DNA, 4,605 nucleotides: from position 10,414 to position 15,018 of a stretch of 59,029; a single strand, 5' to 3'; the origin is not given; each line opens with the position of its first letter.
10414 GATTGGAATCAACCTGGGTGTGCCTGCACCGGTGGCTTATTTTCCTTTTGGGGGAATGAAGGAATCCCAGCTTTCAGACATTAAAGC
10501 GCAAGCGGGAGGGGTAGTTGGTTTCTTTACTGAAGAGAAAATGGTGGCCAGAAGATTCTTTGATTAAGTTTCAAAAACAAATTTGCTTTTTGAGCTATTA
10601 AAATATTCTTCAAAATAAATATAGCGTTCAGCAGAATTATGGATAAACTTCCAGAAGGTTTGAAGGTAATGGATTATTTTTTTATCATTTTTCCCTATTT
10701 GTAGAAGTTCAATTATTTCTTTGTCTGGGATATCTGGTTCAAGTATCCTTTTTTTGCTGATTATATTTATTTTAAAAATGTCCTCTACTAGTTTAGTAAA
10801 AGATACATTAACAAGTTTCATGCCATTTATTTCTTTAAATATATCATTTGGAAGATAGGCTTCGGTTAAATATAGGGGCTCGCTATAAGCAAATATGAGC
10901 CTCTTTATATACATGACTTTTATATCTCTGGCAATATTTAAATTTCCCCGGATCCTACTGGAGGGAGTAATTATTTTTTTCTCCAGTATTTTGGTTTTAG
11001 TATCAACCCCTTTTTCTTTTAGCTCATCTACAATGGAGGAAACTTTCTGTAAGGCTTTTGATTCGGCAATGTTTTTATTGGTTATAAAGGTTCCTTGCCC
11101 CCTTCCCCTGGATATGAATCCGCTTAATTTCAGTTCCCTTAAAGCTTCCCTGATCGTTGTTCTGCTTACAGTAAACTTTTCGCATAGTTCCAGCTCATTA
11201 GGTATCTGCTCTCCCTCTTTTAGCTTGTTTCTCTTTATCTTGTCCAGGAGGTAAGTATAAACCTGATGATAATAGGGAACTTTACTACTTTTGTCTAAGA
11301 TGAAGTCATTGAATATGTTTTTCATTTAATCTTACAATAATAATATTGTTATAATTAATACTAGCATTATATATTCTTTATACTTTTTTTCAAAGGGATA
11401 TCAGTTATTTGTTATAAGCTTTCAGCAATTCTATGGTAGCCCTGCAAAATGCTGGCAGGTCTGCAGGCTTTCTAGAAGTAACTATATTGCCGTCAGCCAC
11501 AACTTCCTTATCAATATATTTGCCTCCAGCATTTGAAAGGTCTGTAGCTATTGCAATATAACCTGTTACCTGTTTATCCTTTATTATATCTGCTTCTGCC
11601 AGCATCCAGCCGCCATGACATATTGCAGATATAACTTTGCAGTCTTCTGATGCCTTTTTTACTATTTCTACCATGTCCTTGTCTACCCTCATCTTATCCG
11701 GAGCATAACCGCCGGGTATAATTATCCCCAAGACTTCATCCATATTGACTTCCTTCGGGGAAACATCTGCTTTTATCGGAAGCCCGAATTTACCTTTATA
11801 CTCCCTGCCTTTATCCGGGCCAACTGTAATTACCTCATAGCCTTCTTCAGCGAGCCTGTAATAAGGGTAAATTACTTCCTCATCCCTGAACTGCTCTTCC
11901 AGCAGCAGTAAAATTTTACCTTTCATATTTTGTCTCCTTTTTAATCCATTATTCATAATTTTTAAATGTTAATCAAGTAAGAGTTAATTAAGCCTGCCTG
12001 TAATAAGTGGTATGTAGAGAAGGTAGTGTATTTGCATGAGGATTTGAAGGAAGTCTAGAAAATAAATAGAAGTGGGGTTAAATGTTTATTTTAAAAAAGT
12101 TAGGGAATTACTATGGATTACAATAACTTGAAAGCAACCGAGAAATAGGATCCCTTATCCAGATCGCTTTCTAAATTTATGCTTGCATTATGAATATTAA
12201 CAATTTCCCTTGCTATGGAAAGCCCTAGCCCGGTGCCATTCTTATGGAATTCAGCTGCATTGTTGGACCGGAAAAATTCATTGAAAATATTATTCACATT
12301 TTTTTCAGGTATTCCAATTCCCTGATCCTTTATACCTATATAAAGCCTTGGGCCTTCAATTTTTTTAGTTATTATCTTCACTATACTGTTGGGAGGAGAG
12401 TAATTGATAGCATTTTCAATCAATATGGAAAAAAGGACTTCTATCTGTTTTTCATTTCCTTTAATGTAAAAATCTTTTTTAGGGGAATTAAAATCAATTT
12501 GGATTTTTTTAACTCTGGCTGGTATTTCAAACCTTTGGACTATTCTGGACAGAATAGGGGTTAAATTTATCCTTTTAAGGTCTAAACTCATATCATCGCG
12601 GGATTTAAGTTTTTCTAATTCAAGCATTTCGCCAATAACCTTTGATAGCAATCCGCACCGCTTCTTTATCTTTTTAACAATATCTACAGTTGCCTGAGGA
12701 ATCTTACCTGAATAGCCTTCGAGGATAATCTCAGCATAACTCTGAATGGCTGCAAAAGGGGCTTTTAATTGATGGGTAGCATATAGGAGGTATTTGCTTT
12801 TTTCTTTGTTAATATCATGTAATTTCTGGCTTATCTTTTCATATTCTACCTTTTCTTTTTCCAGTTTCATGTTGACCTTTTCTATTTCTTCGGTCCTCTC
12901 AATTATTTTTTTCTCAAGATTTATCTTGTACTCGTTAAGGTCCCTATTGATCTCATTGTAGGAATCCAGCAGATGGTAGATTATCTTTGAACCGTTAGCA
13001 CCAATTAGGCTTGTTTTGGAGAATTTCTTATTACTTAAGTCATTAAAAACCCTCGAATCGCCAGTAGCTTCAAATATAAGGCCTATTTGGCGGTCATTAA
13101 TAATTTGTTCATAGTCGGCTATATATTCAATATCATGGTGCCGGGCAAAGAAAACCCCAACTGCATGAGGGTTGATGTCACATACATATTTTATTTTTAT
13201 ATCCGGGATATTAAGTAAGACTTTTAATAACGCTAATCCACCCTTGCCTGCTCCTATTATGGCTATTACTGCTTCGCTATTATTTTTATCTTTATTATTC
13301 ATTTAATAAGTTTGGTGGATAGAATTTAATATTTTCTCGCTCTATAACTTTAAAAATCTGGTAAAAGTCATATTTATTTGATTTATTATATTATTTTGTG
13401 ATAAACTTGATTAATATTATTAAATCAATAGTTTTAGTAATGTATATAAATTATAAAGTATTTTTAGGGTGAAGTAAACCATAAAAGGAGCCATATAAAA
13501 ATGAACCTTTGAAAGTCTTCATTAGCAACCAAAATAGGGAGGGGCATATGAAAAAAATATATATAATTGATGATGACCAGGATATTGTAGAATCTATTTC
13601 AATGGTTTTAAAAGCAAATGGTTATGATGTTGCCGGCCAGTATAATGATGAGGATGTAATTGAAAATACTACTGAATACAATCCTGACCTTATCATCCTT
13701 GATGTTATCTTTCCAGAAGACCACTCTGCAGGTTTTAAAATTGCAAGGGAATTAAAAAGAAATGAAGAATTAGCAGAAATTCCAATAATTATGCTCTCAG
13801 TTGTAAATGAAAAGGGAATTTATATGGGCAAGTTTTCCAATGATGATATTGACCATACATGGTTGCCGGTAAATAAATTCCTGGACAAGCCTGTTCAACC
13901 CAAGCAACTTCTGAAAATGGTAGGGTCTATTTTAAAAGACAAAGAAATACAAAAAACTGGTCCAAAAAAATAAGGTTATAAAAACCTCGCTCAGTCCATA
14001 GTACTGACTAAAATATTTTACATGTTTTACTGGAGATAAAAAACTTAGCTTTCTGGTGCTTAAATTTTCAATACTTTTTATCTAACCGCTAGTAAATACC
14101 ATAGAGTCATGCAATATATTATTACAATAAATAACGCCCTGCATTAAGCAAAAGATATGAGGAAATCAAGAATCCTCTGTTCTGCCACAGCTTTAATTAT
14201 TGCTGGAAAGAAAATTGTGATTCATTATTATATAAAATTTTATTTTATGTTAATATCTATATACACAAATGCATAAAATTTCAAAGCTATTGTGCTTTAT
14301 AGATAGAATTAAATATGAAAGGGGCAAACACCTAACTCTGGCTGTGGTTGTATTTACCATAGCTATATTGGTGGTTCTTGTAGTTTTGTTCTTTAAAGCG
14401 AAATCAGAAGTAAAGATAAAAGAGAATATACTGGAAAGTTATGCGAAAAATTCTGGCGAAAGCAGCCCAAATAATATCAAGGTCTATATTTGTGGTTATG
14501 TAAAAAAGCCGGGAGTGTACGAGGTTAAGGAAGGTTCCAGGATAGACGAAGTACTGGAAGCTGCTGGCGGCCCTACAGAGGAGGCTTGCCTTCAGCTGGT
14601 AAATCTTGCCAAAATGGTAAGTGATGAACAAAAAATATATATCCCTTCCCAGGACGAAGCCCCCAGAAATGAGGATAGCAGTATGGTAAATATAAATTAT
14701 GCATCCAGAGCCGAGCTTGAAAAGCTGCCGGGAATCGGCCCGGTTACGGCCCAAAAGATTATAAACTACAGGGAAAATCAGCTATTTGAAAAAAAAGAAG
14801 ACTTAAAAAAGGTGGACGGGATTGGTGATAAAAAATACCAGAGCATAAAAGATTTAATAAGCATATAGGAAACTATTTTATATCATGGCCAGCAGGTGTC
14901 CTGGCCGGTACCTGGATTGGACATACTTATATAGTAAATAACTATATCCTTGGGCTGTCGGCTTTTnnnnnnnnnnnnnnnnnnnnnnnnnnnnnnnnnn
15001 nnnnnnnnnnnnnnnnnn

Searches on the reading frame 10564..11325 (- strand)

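Call 11: search_protein_families(library=pfam, proteins=[window:10564-11325:-])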
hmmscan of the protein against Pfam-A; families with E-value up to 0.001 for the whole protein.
window:10564-11325:- (253 aa): 4 families
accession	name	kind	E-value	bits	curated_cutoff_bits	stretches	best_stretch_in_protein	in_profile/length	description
PF00392.27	GntR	-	7.9e-18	64.3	27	1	19-81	2-64/64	Bacterial regulatory proteins, gntR family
PF07702.18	UTRA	-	2.3e-14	53.8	23.8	1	105-213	2-110/141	UTRA domain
PF08220.18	HTH_DeoR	-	0.00012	22.2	21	1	46-81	19-54/57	DeoR-like helix-turn-helix domain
PF14502.12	HTH_41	-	0.00033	20.4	25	1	36-80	1-47/48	Helix-turn-helix domain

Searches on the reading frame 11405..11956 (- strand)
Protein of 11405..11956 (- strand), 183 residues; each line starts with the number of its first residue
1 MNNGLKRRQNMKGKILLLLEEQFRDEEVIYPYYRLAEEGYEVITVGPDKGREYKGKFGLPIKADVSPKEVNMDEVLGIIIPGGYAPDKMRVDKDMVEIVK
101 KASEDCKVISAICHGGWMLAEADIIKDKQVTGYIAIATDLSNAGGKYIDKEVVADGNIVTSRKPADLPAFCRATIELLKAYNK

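Call 11: search_protein_families(library=pfam, proteins=[window:11405-11956:-])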
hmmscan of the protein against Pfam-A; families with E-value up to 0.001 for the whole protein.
window:11405-11956:- (183 aa): 1 family
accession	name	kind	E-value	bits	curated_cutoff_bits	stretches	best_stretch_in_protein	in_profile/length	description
PF01965.30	DJ-1_PfpI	-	1.3e-48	165.4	26.6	1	14-176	2-164/165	DJ-1/PfpI family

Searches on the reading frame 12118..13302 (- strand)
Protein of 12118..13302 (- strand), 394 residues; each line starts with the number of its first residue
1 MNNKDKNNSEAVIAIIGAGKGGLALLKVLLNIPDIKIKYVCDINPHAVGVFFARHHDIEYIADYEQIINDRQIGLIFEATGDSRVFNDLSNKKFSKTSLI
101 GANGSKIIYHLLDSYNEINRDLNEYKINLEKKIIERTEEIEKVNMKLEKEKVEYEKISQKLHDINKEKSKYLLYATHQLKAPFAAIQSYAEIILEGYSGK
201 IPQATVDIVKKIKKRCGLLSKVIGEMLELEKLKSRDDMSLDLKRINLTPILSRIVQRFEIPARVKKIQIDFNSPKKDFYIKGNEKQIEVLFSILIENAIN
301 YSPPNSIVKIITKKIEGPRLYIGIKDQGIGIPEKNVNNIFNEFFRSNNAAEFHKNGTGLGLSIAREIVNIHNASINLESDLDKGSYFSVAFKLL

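Call 11: search_protein_families(library=pfam, proteins=[window:12118-13302:-])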
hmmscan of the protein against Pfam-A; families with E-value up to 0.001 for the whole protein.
window:12118-13302:- (394 aa): 2 families
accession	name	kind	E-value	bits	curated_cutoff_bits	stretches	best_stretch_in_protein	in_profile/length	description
PF02518.31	HATPase_c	-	8.3e-20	71.7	26.4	1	282-393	1-109/111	Histidine kinase-, DNA gyrase B-, and HSP90-like ATPase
PF00512.31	HisKA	-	7.7e-07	29.5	26.9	1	168-234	2-65/66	His Kinase A (phospho-acceptor) domain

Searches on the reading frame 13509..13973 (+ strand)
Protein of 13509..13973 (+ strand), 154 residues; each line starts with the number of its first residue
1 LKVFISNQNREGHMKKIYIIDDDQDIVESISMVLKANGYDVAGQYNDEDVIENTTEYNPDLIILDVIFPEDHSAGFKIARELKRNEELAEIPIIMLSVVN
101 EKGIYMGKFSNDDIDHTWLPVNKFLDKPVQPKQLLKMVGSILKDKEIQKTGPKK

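Call 11: search_protein_families(library=pfam, proteins=[window:13509-13973:+])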
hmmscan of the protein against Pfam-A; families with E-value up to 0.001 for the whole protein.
window:13509-13973:+ (154 aa): 1 family
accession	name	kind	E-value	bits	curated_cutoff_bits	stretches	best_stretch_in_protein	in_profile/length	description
PF00072.30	Response_reg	-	1.1e-15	58.2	30.2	1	17-138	1-110/111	Response regulator receiver domain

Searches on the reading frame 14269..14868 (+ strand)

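Call 11: search_protein_families(library=pfam, proteins=[window:14269-14868:+])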
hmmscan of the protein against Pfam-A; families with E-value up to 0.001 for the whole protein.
window:14269-14868:+ (199 aa): 8 families
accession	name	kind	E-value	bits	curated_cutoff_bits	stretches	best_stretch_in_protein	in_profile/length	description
PF12836.13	HHH_3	-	4.5e-19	68.7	27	1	138-197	4-64/65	Helix-hairpin-helix motif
PF10531.15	SLBB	-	8.7e-15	54.7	27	1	71-125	1-54/55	SLBB domain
PF00633.29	HHH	-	5.4e-13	48.5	24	1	141-167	4-30/30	Helix-hairpin-helix motif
PF14520.12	HHH_5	-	1.2e-06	29.3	27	0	145-165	32-52/57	Helix-hairpin-helix domain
PF12826.13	HHH_2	-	4.5e-06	27.2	27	0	138-171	25-58/64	Helix-hairpin-helix motif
PF22461.2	SLBB_2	-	5.3e-06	26.9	27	1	71-116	2-49/79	SLBB domain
PF14716.13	HHH_8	-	0.00011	22.9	30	0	144-167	44-67/73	Helix-hairpin-helix domain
PF21176.3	RecR_HhH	-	0.00068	19.8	27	0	149-164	7-22/45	RecR, helix-hairpin-helix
